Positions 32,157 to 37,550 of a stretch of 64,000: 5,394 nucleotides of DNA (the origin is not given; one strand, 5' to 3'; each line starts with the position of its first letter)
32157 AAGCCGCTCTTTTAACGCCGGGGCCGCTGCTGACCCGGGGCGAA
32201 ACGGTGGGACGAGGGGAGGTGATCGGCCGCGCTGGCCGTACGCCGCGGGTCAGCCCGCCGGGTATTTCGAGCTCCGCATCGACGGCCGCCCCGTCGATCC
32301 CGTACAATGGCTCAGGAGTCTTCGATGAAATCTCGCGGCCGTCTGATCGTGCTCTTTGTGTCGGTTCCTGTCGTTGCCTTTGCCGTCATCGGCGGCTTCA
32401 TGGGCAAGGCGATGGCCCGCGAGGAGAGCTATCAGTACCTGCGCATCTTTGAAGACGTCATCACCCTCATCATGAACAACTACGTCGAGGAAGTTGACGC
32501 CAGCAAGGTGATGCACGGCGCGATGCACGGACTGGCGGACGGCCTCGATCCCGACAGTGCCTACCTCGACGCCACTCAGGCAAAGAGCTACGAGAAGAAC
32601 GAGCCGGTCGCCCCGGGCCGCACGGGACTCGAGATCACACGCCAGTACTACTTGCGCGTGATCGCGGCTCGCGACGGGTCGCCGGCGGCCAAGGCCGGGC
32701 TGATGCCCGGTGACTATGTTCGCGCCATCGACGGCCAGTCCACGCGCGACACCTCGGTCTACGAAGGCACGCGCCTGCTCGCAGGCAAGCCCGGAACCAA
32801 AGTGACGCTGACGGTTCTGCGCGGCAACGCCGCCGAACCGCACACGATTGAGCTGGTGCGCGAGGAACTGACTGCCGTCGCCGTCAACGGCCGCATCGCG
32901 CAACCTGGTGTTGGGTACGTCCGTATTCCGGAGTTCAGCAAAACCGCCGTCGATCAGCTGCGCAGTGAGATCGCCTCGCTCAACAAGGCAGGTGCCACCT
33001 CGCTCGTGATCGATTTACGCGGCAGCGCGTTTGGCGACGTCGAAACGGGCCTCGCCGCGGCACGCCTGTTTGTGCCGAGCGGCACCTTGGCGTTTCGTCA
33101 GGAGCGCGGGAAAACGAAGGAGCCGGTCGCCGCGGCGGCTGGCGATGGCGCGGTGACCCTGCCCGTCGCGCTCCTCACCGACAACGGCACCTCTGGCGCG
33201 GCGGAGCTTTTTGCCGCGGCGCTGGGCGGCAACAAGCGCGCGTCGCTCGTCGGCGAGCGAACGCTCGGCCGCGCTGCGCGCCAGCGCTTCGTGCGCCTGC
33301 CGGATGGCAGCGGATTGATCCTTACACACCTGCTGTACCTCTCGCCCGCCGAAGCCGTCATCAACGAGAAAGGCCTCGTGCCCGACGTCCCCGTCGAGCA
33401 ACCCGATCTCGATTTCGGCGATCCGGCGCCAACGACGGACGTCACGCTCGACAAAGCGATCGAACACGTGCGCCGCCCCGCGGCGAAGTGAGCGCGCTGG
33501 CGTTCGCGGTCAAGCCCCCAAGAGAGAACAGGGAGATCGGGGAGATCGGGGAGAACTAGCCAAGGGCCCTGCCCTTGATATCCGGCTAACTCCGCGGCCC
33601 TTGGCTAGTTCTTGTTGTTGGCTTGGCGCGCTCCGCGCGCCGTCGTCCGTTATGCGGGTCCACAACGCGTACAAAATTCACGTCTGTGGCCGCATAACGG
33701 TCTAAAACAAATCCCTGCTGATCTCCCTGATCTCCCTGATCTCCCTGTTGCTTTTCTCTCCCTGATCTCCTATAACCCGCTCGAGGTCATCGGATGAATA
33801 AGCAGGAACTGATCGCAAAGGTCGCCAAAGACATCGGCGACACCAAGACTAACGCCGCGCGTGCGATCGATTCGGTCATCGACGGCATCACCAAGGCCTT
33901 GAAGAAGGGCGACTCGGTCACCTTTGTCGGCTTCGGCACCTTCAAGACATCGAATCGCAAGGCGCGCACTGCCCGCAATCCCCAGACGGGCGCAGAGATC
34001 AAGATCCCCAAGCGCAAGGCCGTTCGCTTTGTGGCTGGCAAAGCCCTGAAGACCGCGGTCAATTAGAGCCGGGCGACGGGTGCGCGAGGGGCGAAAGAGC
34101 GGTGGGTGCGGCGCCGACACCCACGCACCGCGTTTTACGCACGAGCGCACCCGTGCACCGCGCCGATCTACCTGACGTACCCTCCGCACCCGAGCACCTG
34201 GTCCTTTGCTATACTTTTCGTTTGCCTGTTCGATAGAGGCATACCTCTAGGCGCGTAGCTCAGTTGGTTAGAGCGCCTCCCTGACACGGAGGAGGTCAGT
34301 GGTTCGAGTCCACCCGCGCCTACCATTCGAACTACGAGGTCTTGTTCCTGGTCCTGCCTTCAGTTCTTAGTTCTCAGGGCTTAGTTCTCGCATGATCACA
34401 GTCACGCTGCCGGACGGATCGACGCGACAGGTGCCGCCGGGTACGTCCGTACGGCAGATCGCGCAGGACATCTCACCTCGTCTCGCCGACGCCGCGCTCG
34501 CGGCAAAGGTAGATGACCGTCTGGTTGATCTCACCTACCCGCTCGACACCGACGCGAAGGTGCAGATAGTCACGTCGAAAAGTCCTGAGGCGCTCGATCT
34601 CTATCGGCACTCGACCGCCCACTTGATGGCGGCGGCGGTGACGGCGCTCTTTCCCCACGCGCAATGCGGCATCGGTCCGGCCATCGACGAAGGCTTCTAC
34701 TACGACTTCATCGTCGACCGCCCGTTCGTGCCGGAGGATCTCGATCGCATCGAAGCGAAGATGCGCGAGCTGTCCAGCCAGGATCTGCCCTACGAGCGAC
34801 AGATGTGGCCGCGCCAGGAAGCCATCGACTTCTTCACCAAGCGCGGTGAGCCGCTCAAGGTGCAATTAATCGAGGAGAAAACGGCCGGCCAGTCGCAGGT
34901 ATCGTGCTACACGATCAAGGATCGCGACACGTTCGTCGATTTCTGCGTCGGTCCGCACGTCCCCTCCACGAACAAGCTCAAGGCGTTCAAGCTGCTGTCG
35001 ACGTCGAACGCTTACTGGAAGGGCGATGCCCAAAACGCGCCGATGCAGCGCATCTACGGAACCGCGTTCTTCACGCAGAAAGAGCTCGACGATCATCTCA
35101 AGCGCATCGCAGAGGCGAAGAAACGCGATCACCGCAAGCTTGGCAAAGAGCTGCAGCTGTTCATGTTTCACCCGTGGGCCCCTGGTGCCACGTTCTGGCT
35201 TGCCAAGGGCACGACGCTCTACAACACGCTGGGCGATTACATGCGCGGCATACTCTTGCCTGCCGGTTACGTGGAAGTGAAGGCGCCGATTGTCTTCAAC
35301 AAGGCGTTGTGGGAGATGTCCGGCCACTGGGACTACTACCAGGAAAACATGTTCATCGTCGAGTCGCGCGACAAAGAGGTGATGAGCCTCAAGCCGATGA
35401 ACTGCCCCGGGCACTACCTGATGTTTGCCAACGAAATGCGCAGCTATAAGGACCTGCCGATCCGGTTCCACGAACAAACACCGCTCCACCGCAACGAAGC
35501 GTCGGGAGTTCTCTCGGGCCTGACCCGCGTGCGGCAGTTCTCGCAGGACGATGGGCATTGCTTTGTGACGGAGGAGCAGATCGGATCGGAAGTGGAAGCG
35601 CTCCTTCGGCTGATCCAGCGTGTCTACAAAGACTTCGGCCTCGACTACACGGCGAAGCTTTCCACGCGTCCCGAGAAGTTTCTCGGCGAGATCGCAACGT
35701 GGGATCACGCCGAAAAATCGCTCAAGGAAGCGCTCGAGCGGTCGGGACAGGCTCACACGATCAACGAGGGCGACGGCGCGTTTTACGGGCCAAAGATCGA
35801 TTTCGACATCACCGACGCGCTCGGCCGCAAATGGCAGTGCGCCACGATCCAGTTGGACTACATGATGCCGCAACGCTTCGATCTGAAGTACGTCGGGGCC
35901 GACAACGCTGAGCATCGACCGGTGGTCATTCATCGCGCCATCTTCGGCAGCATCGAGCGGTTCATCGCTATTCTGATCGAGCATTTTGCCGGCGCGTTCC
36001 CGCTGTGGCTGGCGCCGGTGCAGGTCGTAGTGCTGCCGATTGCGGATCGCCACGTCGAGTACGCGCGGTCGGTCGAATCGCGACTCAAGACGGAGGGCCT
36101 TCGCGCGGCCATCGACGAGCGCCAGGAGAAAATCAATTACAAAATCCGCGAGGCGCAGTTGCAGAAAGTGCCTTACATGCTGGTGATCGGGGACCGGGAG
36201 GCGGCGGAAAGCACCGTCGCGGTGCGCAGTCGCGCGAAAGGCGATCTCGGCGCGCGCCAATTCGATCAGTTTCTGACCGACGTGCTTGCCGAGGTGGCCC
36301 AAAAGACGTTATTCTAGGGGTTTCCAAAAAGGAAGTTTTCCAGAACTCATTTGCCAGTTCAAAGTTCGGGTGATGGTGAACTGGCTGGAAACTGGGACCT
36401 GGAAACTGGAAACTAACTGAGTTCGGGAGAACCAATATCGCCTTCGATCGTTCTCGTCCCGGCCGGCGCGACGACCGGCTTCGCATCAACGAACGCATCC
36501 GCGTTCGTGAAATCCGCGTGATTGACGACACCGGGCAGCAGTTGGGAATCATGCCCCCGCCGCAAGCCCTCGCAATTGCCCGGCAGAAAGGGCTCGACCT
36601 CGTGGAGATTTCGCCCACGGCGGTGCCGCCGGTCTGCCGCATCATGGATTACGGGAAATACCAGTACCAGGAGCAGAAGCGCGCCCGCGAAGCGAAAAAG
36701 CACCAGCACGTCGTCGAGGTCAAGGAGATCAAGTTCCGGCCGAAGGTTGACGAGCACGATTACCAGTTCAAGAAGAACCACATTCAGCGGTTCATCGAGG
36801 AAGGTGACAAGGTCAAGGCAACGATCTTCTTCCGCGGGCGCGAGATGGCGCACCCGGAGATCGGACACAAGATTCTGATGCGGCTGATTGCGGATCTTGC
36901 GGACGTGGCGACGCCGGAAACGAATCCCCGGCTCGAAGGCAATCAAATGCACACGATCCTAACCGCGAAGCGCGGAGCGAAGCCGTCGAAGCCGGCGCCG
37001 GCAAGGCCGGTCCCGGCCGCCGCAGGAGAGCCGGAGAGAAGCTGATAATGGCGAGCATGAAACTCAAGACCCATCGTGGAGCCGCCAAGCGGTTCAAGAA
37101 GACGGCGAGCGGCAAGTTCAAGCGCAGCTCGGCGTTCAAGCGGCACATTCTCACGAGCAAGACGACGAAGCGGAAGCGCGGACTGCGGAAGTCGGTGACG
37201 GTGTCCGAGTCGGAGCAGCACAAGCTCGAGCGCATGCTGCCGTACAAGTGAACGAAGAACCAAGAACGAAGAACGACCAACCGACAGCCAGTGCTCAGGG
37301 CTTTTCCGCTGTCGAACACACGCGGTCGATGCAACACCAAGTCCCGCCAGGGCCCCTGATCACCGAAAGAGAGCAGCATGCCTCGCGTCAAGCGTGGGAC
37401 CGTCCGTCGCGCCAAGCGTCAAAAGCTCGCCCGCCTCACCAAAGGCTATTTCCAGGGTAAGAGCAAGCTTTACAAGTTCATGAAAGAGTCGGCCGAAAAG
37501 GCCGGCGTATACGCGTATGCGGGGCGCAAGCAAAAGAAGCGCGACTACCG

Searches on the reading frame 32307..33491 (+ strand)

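Call 17: search_protein_families(library=pfam, proteins=[window:32307-33491:+])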
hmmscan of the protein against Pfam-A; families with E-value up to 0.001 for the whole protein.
window:32307-33491:+ (394 aa): 6 families
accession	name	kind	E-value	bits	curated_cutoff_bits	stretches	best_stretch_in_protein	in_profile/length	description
PF03572.23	Peptidase_S41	-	3e-32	111.9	24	1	202-363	2-165/165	Peptidase family S41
PF17820.7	PDZ_6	-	1.2e-11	44.6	27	1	118-172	2-54/54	PDZ domain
PF13180.12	PDZ_2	-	2.3e-09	37.8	27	1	115-182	13-79/80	PDZ domain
PF22694.1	CtpB_N-like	-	4.9e-07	30.6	27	1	38-89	31-83/85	Activating protease CtpB N-terminal domain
PF00595.29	PDZ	-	1.8e-05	25.5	23.2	1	118-171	29-81/81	PDZ domain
PF14685.13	PDZ_Tricorn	-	0.00015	22.1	25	1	122-175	28-81/88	Tricorn protease PDZ domain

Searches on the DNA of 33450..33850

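Call 34: search_rna_families(source=window, start=33450, end=33850, threshold=evalue, max_evalue=10, show_alignments=2)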
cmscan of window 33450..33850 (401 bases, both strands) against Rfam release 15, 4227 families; matches with E-value up to 10: 2.
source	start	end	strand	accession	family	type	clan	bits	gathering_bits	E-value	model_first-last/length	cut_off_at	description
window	33553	33611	-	RF04159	MIR1437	Gene; miRNA;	-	15.5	168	4.2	1-192/192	no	MIR1437 microRNA precursor family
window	33540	33623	-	RF00690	MIR408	Gene; miRNA;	-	12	64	5.8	1-126/126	no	MIR408 microRNA precursor family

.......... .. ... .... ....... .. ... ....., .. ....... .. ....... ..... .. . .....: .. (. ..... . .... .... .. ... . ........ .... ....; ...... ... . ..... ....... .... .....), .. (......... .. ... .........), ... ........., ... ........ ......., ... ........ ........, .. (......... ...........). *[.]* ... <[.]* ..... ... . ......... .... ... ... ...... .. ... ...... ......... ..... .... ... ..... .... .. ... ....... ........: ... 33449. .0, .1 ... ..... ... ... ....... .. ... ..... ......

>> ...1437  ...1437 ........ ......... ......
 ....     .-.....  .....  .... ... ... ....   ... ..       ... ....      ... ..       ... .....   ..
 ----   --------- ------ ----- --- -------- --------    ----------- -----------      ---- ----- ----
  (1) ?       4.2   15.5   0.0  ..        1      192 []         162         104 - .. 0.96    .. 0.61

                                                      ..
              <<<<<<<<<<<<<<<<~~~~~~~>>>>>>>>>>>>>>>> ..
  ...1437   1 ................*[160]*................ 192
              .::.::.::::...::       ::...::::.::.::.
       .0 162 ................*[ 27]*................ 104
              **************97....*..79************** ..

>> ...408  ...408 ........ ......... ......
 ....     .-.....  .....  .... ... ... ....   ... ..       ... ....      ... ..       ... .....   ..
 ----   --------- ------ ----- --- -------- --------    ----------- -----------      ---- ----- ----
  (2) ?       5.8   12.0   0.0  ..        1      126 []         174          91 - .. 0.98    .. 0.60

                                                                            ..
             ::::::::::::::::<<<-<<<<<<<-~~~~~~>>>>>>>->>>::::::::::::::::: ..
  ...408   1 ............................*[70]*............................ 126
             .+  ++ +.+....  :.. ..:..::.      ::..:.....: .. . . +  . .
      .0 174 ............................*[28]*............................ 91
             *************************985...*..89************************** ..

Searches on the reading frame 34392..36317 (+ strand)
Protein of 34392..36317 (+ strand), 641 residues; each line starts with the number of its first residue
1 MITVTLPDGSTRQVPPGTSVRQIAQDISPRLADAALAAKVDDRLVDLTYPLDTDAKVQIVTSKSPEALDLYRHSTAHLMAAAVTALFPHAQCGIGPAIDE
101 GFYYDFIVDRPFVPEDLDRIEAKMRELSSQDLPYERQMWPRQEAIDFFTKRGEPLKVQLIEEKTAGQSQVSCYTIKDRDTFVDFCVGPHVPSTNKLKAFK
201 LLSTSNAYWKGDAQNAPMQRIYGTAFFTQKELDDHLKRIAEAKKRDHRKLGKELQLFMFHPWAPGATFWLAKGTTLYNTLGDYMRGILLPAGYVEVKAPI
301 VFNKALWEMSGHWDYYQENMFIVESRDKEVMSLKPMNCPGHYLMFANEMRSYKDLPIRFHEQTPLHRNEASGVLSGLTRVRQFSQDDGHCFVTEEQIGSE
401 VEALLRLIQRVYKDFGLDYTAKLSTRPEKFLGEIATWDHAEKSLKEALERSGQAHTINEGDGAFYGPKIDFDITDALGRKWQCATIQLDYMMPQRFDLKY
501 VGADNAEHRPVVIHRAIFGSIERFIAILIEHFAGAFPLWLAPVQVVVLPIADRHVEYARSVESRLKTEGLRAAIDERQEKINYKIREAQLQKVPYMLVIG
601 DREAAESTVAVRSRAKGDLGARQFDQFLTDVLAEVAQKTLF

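Call 10: find_encoding_contigs(protein=window:34392-36317:+, flank=3000, max_places=6)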
Protein window:34392-36317:+ (641 aa): no gene with exactly this product is on record in the collection.

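Call 13: find_related_loci(query=window:34392-36317:+, collection=genome_contigs, flank=10000)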
Query window:34392-36317:+ (641 aa) in genome_contigs; peptide patterns used: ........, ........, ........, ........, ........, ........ (x = any residue, [..] = any of these).
600 stretches matched a pattern (row limit reached: there are more); 588 encode a relative of the query (tblastn E <= 1e-3); the best 80 are kept; 80 distinct loci.
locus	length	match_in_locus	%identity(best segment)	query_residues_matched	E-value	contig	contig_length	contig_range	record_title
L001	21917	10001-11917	84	2-640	0e+0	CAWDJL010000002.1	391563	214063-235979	MAG: uncultured Acidobacteriota bacterium isolate MFD00962.bin.1.9 genome assembly, contig: contig_15604, whole genome s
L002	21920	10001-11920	82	1-640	0e+0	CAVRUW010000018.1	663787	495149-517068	MAG: uncultured Acidobacteriota bacterium isolate MFD02840.bin.1.220 genome assembly, contig: contig_61141, whole genome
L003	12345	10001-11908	76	2-638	0e+0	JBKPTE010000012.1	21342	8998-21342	MAG: Acidobacteriota bacterium isolate GS_EKS_MAG_00004 GS_EKS_000002573331, whole genome shotgun sequence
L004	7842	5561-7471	76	2-638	0e+0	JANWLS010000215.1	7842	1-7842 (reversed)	MAG: Vicinamibacterales bacterium isolate CRAIB_MAG126 c_000000107325, whole genome shotgun sequence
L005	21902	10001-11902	76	2-635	0e+0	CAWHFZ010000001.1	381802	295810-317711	MAG: Vicinamibacteria bacterium isolate MFD00392.bin.3.577 genome assembly, contig: contig_12575, whole genome shotgun s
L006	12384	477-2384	76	2-638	0e+0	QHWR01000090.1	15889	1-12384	MAG: Acidobacteria bacterium isolate gp6 AA38 14_1009_16_40cm_scaffold_12335_curated, whole genome shotgun sequence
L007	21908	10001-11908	74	2-638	0e+0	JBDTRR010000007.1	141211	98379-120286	MAG: Acidobacteriota bacterium isolate cluster3_bin.251 NODE_139_length_141211_cov_13.902725, whole genome shotgun seque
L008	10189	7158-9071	74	2-640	0e+0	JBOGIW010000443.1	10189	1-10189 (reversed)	MAG: Vicinamibacterales bacterium isolate M3-S_metawrap_bin.136 k127_1992389, whole genome shotgun sequence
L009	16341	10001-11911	75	2-639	0e+0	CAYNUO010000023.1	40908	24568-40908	MAG TPA_asm: uncultured Bifidobacteriaceae bacterium isolate SRP150892_co2_2 genome assembly, contig: NODE_1107_length_4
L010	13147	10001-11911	73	2-638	0e+0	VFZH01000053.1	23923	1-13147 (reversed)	MAG: Acidimicrobiia bacterium isolate K_Offshore_80m_m2_020 K_Offshore_80m_m2_020_Ga0194132_10004405, whole genome shotg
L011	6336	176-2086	75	2-638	0e+0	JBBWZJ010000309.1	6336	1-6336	MAG: Acidobacteriota bacterium isolate Holy_63 scaffold_1008667, whole genome shotgun sequence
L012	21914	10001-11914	73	2-640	0e+0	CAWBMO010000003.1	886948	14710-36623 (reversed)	MAG: uncultured Acidobacteriota bacterium isolate MFD02242.bin.2.314 genome assembly, contig: contig_18844, whole genome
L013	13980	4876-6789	74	2-639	0e+0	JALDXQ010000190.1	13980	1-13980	MAG: Acidobacteriota bacterium isolate MCT-CON-06 NODE_574_length_13980_cov_7.490054, whole genome shotgun sequence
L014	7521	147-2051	73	3-638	0e+0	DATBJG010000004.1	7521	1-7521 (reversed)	MAG TPA_asm: Vicinamibacterales bacterium isolate SMAG_U3914 k141_426079, whole genome shotgun sequence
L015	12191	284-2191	73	2-638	0e+0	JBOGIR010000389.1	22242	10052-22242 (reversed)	MAG: Vicinamibacterales bacterium isolate M3-S_metawrap_bin.60 k127_581179, whole genome shotgun sequence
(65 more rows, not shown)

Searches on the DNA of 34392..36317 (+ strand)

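Call 84: search_rna_families(sources=[L001, L002, L005, L012, L019, L020], threshold=gathering)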
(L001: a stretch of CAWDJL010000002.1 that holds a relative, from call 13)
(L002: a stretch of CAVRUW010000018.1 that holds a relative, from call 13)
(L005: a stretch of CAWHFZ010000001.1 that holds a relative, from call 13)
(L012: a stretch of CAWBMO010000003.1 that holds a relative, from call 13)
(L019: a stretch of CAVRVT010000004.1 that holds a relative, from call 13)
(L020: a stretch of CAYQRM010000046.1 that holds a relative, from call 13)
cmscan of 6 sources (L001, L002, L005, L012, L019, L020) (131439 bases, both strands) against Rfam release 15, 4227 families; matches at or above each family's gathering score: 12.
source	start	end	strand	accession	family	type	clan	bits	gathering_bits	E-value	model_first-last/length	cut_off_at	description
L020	17338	17521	+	RF00013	6S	Gene;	-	84.4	46.4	6.9e-15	1-187/187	no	6S / SsrS RNA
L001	17507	17694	+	RF00013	6S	Gene;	-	83.7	46.4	1e-14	1-187/187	no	6S / SsrS RNA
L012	17615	17796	+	RF00013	6S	Gene;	-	83.5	46.4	1.2e-14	1-187/187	no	6S / SsrS RNA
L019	17348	17529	+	RF00013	6S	Gene;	-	80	46.4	7.8e-14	1-187/187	no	6S / SsrS RNA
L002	17628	17812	+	RF00013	6S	Gene;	-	77.6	46.4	2.9e-13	1-187/187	no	6S / SsrS RNA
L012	9892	9964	+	RF00005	tRNA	Gene; tRNA;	CL00001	71.4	29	2.7e-13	1-71/71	no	tRNA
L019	9903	9975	+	RF00005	tRNA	Gene; tRNA;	CL00001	71.4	29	2.7e-13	1-71/71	no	tRNA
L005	17614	17800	+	RF00013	6S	Gene;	-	71.3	46.4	9e-12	1-187/187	no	6S / SsrS RNA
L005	9838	9911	+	RF00005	tRNA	Gene; tRNA;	CL00001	71.2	29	3e-13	1-71/71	no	tRNA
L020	9756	9829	+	RF00005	tRNA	Gene; tRNA;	CL00001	71.2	29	3e-13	1-71/71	no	tRNA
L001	9842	9915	+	RF00005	tRNA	Gene; tRNA;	CL00001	66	29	8.1e-12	1-71/71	no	tRNA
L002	9786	9859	+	RF00005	tRNA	Gene; tRNA;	CL00001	66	29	8.1e-12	1-71/71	no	tRNA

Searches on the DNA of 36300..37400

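Call 95: search_rna_families(source=window, start=36300, end=37400, threshold=evalue, max_evalue=5)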
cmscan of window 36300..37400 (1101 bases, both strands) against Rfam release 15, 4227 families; matches with E-value up to 5: 1.
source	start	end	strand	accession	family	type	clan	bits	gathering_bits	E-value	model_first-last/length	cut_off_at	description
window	36335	36403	+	RF00696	mir-203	Gene; miRNA;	-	17.6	65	0.69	1-80/80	no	mir-203 microRNA precursor family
